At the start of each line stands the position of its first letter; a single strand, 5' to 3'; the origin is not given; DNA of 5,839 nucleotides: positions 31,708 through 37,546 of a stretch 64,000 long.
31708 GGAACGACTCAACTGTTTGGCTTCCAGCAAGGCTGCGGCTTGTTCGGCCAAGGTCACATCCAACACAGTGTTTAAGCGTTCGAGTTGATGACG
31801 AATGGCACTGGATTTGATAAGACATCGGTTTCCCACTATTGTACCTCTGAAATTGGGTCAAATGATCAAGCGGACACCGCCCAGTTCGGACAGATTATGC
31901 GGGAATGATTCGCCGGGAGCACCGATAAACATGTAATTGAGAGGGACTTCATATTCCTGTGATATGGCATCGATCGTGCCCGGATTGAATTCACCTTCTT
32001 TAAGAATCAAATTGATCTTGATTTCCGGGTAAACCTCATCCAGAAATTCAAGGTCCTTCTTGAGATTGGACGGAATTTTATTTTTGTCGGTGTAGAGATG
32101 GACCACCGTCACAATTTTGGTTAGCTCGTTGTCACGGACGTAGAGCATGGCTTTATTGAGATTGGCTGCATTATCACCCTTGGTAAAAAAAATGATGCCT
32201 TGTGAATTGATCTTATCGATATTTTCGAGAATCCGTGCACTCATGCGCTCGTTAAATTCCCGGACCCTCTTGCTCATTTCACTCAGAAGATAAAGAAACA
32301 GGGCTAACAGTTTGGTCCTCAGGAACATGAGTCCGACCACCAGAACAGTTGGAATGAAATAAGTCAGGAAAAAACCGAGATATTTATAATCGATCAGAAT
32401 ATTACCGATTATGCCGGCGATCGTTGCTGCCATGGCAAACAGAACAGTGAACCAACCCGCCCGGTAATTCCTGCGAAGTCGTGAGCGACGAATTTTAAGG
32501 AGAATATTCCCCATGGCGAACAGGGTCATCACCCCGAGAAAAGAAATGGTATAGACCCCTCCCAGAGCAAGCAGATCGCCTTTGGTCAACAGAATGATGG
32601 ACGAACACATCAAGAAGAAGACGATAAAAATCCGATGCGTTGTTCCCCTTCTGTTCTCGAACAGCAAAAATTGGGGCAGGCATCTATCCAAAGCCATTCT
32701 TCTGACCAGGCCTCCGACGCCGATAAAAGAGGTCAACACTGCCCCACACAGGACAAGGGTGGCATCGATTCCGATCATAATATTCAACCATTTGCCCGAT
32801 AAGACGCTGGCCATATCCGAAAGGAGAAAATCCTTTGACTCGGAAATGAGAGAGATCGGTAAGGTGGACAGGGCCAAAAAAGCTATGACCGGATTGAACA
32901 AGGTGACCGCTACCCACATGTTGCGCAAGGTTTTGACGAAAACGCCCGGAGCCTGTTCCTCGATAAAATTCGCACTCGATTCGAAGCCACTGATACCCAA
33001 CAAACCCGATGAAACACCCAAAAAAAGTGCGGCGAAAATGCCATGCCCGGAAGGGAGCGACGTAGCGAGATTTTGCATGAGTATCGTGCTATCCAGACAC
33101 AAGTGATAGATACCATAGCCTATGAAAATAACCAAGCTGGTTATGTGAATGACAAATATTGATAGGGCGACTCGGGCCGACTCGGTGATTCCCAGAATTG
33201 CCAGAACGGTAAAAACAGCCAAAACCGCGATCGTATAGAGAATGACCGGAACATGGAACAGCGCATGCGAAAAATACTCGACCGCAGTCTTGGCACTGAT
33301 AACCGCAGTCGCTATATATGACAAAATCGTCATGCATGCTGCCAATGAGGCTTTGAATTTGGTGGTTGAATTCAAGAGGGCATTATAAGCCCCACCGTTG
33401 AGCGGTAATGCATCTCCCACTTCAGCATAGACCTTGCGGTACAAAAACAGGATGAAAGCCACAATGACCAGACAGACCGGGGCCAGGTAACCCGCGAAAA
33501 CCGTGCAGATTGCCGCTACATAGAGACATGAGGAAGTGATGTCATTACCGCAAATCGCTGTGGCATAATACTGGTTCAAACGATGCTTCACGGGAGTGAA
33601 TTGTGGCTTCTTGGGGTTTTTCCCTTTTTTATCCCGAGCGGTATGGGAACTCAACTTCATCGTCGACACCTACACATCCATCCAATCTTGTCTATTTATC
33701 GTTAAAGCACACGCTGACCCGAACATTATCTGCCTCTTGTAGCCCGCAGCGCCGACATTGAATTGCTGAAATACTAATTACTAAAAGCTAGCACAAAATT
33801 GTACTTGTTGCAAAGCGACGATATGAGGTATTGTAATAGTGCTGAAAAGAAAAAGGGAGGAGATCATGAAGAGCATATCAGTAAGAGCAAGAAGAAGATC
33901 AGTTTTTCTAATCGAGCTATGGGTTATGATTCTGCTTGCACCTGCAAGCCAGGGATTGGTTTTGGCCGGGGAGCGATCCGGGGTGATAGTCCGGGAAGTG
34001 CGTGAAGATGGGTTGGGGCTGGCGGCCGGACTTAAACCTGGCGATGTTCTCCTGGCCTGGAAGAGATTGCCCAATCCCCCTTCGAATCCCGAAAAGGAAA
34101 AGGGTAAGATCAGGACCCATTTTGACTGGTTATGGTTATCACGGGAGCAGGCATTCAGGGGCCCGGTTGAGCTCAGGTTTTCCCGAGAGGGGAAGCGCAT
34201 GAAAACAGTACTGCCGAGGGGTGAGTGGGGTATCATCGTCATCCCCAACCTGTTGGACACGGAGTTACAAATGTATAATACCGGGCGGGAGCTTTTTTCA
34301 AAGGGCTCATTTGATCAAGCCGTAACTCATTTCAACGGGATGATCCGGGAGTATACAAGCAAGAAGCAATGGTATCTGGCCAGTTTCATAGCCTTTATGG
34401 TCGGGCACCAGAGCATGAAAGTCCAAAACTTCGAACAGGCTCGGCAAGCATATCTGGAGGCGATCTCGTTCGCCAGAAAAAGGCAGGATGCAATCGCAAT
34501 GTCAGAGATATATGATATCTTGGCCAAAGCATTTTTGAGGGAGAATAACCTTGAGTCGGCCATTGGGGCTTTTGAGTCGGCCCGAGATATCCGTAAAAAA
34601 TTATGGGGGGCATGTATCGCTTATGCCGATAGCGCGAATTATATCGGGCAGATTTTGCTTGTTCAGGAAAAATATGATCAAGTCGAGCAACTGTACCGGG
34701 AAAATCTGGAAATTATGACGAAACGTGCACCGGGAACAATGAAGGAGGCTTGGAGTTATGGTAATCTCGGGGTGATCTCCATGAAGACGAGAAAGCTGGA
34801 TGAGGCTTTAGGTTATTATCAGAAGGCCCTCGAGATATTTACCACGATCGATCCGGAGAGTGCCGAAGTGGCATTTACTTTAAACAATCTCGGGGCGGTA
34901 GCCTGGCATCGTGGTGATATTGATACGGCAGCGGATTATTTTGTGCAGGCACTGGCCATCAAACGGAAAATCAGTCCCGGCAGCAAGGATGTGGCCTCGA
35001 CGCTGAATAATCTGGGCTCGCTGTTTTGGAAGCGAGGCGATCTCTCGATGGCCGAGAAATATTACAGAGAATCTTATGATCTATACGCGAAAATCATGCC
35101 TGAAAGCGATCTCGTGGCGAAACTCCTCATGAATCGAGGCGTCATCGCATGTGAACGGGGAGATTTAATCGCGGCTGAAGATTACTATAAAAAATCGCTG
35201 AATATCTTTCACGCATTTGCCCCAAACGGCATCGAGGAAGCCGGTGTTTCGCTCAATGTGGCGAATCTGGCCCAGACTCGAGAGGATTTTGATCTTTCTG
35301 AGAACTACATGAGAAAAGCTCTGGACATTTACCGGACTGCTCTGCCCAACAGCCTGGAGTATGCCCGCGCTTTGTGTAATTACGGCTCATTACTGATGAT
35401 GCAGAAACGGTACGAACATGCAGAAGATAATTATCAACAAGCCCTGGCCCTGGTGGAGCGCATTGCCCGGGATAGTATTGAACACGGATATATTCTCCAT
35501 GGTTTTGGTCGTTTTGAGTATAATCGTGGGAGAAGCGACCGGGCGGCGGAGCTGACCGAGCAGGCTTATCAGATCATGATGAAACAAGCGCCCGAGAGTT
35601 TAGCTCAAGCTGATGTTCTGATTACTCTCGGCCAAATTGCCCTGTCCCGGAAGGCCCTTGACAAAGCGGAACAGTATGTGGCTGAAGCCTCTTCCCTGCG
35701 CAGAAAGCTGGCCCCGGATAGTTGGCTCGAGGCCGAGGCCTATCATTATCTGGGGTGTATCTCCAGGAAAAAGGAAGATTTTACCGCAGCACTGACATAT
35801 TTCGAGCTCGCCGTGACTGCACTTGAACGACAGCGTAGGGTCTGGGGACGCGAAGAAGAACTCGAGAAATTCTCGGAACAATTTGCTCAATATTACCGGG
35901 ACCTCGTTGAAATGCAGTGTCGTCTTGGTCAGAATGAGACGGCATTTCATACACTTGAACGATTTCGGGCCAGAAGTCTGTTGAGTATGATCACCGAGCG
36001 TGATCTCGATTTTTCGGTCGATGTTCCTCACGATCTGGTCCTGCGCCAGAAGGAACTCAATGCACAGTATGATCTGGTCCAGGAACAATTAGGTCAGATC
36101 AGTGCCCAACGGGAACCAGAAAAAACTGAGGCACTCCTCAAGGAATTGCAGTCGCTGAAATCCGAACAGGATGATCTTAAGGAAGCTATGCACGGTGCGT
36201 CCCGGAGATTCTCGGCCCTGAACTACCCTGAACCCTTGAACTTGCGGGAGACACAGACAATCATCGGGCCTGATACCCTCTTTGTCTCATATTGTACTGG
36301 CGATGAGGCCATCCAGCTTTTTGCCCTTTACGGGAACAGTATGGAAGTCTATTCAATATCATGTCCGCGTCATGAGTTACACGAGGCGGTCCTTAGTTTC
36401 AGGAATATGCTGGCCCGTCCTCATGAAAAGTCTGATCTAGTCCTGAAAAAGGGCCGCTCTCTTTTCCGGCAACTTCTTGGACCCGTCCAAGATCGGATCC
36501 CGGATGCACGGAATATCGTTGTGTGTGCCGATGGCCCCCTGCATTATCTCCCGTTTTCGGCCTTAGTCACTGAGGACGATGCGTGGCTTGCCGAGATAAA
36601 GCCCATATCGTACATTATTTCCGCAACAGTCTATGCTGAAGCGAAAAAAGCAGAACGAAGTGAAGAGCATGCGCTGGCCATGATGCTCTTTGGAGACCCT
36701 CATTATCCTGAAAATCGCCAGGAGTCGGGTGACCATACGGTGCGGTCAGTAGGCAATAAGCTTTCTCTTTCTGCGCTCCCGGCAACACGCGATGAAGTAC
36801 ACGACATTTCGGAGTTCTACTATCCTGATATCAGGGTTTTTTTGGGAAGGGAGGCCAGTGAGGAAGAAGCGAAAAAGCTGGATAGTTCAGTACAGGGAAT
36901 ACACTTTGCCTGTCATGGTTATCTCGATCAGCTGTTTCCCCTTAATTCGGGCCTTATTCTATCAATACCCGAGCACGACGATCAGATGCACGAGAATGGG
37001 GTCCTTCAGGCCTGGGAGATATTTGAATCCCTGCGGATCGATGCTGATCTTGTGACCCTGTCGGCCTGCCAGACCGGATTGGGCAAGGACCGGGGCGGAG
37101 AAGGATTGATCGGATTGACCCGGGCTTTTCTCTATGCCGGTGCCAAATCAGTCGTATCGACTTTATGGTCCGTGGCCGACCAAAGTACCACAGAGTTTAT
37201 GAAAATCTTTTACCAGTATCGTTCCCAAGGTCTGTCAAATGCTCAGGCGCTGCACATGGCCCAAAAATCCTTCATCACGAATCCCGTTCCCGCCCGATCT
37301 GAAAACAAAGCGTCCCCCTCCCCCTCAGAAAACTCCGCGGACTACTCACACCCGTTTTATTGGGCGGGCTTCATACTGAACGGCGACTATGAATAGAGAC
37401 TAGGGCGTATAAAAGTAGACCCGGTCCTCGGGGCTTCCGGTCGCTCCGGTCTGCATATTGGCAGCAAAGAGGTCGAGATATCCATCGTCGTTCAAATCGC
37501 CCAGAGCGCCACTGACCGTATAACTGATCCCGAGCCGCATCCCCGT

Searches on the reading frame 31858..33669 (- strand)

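Call 7: search_protein_families(library=pfam, proteins=[window:31858-33669:-])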
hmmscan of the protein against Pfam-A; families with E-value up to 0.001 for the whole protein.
window:31858-33669:- (603 aa): 1 family
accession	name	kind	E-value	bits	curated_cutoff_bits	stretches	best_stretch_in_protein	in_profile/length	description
PF13520.12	AA_permease_2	-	4.2e-47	161.5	27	1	32-442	2-424/427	Amino acid permease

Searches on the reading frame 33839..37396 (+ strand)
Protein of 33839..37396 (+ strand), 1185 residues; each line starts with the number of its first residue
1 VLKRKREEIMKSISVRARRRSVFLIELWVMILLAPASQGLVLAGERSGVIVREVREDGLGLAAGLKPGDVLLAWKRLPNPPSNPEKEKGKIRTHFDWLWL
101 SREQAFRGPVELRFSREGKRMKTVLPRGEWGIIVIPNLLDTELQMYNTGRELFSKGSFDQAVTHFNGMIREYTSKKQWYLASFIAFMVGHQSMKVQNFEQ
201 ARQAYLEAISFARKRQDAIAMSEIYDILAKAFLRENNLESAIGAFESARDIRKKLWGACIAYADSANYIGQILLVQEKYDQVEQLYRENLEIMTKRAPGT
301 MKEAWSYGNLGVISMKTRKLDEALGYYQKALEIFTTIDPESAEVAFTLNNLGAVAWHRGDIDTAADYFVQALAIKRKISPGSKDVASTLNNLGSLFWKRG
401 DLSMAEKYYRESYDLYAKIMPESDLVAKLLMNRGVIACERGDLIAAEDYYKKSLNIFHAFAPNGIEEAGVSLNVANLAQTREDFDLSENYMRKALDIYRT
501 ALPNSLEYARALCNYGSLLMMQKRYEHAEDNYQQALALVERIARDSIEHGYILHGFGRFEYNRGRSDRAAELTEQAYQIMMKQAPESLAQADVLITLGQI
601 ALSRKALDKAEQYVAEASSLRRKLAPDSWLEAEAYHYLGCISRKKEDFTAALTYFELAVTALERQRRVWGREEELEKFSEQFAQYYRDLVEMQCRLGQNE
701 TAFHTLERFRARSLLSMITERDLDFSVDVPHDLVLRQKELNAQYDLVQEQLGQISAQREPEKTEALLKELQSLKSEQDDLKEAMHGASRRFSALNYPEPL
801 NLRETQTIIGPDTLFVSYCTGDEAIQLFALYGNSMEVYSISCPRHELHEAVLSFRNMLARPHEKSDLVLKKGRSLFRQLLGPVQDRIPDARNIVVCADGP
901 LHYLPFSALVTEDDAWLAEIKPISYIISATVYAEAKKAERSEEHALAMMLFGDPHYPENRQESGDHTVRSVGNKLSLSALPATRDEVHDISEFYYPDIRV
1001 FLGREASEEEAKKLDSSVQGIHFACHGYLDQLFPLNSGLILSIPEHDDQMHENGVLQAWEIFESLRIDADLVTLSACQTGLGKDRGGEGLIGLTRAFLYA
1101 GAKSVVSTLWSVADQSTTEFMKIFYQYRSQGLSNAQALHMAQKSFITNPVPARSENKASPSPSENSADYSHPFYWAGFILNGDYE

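Call 7: search_protein_families(library=pfam, proteins=[window:33839-37396:+])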
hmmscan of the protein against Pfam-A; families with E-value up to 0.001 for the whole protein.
window:33839-37396:+ (1185 aa): 15 families
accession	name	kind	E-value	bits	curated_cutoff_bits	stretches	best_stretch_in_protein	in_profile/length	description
PF12770.12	CHAT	-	1.2e-66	225.6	24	1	870-1183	2-289/289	CHAT domain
PF13424.12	TPR_12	-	1.2e-54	182.8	30.1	4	304-377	3-77/77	Tetratricopeptide repeat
PF07719.23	TPR_2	-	7.8e-36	119.7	27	2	509-538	1-30/34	Tetratricopeptide repeat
PF13374.12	TPR_10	-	1.8e-33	114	27.5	1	385-419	1-35/42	Tetratricopeptide repeat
PF00515.34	TPR_1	-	4.4e-33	112.2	27.8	1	304-333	1-30/34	Tetratricopeptide repeat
PF17874.7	TPR_MalT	-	1.2e-24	87.6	45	3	472-623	44-193/336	MalT-like TPR region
PF13181.12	TPR_8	-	2.2e-21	74.6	25.7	0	386-417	1-32/34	Tetratricopeptide repeat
PF24885.1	TPR_NPHP3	-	3.7e-17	63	100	1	304-413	99-210/239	Nephrocystin-3 TPR domain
PF13432.12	TPR_16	-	1e-12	48.7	32.7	0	315-373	8-59/65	Tetratricopeptide repeat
PF13176.12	TPR_7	-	3.2e-11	42.8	27.9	0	307-333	2-28/36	Tetratricopeptide repeat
PF09986.15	DUF2225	-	1.3e-06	28.7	21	0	443-507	93-157/214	Uncharacterized protein conserved in bacteria (DUF2225)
PF14559.12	TPR_19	-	1.9e-06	28.6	25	0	564-618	5-52/68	Tetratricopeptide repeat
PF13414.12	TPR_11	-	1.1e-05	25.5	26.8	0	516-538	1-23/42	TPR repeat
PF13428.12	TPR_14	-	7.7e-05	23.4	23.5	0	223-263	2-42/44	Tetratricopeptide repeat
PF08631.16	SPO22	-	0.00072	19.5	27.5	0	522-618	5-112/274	Meiosis protein SPO22/ZIP4 like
